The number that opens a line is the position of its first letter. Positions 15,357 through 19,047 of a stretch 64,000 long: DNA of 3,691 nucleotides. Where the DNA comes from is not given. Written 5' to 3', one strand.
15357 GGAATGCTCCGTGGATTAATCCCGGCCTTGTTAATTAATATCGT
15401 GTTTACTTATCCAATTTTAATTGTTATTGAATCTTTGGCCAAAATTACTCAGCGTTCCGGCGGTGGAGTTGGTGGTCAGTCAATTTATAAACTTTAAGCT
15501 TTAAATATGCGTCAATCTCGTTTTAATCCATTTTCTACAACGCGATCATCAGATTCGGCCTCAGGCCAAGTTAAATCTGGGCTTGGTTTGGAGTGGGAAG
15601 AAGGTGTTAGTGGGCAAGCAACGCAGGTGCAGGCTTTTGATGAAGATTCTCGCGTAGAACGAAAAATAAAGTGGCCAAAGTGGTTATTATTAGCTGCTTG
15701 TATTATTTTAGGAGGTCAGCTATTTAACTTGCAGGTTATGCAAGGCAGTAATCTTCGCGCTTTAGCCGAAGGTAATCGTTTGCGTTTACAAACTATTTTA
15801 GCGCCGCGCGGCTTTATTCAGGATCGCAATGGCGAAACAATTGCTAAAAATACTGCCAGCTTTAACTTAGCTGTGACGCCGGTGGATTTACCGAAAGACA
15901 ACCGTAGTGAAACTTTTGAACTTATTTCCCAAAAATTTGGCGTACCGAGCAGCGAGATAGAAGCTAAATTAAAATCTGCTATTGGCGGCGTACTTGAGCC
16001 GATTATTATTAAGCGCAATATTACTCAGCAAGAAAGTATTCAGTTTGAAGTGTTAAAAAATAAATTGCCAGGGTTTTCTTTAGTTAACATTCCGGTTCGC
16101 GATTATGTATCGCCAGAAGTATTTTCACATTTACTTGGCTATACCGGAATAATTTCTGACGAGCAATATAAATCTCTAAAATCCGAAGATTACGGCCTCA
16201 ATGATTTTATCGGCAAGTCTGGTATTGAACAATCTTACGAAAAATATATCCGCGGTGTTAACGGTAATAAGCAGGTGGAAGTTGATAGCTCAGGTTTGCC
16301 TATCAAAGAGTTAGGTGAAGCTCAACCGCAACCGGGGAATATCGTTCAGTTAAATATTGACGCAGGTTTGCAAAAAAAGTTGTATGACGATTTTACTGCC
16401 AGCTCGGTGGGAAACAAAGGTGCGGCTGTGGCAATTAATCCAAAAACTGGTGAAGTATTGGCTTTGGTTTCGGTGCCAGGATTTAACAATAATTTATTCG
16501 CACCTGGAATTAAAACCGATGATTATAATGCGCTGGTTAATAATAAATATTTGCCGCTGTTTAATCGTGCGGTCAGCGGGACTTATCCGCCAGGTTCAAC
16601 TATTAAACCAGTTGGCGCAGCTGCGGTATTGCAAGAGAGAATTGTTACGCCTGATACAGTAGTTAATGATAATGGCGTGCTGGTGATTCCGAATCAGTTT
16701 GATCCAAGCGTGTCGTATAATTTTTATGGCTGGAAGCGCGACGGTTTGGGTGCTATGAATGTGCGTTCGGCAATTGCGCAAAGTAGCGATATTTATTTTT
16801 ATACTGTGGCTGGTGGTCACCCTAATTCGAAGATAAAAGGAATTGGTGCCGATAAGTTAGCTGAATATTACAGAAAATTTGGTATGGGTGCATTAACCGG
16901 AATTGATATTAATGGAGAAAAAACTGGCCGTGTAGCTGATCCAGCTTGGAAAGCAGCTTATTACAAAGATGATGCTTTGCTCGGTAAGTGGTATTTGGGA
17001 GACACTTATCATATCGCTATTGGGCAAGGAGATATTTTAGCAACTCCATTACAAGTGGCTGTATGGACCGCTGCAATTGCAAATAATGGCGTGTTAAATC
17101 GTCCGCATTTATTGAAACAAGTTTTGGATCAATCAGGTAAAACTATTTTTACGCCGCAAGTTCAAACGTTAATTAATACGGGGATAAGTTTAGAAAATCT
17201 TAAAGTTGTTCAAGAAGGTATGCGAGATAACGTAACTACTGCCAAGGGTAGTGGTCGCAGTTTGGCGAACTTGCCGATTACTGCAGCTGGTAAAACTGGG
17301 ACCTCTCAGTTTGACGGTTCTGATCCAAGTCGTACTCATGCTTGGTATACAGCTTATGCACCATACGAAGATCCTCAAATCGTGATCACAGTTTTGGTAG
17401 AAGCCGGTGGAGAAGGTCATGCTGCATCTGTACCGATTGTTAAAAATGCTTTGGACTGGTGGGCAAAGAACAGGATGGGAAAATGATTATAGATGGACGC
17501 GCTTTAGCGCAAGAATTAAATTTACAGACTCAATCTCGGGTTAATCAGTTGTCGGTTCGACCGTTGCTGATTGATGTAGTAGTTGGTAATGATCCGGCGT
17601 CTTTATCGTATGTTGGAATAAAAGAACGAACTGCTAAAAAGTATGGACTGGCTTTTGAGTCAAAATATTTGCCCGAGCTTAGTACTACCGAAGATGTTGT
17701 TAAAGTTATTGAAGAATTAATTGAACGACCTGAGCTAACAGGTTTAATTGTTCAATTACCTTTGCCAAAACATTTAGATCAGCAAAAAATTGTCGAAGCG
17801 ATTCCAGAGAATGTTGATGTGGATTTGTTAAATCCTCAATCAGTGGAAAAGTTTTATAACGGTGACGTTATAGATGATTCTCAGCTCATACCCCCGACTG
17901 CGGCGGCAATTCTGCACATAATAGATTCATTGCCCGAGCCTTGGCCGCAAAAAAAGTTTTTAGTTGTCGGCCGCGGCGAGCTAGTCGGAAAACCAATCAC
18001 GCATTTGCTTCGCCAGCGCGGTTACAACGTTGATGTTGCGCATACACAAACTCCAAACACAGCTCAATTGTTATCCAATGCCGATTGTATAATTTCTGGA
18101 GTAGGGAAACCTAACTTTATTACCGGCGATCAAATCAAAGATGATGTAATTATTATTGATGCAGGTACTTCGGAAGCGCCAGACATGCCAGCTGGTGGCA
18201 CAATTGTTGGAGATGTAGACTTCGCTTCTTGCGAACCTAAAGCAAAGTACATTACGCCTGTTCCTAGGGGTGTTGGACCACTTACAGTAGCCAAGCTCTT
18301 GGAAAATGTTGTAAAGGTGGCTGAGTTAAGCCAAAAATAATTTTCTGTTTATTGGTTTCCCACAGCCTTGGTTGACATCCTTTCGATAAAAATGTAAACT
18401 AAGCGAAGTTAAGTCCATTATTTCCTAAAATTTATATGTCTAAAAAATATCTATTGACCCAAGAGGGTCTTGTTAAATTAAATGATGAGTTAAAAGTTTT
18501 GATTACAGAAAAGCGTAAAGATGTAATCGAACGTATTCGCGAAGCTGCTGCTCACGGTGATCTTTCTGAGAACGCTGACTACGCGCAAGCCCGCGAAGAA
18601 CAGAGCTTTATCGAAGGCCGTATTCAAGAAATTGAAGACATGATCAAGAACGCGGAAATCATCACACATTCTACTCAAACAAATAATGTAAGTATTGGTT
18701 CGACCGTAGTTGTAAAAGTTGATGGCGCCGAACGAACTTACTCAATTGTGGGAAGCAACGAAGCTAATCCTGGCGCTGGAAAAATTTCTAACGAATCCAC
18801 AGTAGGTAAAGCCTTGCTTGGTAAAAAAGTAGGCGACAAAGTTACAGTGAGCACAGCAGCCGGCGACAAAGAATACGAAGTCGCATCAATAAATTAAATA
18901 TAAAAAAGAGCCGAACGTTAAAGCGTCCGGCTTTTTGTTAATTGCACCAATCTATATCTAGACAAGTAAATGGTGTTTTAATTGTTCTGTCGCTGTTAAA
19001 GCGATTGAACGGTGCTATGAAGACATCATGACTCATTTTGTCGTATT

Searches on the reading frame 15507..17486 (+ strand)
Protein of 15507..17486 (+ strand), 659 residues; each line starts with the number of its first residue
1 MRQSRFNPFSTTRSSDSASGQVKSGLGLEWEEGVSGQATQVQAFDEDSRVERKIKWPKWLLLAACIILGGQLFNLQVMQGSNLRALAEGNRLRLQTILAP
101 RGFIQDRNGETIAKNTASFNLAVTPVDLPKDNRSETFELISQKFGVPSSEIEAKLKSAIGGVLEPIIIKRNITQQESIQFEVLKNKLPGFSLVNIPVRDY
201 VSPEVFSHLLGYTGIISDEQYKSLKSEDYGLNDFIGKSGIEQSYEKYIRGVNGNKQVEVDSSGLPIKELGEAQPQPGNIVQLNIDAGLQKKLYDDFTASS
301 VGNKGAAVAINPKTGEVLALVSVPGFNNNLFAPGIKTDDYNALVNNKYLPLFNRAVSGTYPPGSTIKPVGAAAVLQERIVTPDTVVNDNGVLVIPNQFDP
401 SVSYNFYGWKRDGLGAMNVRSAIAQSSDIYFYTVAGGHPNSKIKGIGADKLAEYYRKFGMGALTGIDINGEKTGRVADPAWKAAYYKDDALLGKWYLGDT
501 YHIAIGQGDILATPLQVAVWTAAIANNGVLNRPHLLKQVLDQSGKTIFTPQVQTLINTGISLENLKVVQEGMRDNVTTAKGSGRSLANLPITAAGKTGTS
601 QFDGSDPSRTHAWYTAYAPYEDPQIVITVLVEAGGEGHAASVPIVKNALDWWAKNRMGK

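Call 5: search_protein_families(library=pfam, proteins=[window:15507-17486:+], max_evalue=0.001)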
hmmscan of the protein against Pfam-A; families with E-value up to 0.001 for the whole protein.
window:15507-17486:+ (659 aa): 2 families
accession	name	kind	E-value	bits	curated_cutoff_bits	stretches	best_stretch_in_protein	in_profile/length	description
PF00905.27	Transpeptidase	-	1.1e-62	212.4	22.1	1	305-649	1-298/299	Penicillin binding protein transpeptidase domain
PF03717.20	PBP_dimer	-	1.3e-39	136.9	24.4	1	97-268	2-178/180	Penicillin-binding Protein dimerisation domain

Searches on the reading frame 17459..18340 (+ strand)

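Call 5: search_protein_families(library=pfam, proteins=[window:17459-18340:+], max_evalue=0.001)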
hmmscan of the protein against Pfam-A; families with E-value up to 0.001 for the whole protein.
window:17459-18340:+ (293 aa): 2 families
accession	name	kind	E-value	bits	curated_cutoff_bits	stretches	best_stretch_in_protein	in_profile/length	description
PF02882.25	THF_DHG_CYH_C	-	1.1e-44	152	27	1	139-289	11-157/160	Tetrahydrofolate dehydrogenase/cyclohydrolase, NAD(P)-binding domain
PF00763.28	THF_DHG_CYH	-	9.2e-27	94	32.8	1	11-122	1-115/115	Tetrahydrofolate dehydrogenase/cyclohydrolase, catalytic domain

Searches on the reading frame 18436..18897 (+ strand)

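Call 5: search_protein_families(library=pfam, proteins=[window:18436-18897:+], max_evalue=0.001)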
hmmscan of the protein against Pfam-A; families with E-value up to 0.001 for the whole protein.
window:18436-18897:+ (153 aa): 2 families
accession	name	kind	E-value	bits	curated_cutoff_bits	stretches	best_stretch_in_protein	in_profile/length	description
PF03449.20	GreA_GreB_N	-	2.3e-27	95.4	24.5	1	6-75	2-71/71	Transcription elongation factor, N-terminal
PF01272.25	GreA_GreB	-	7.7e-24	83.9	26.9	1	81-152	2-75/77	Transcription elongation factor, GreA/GreB, C-term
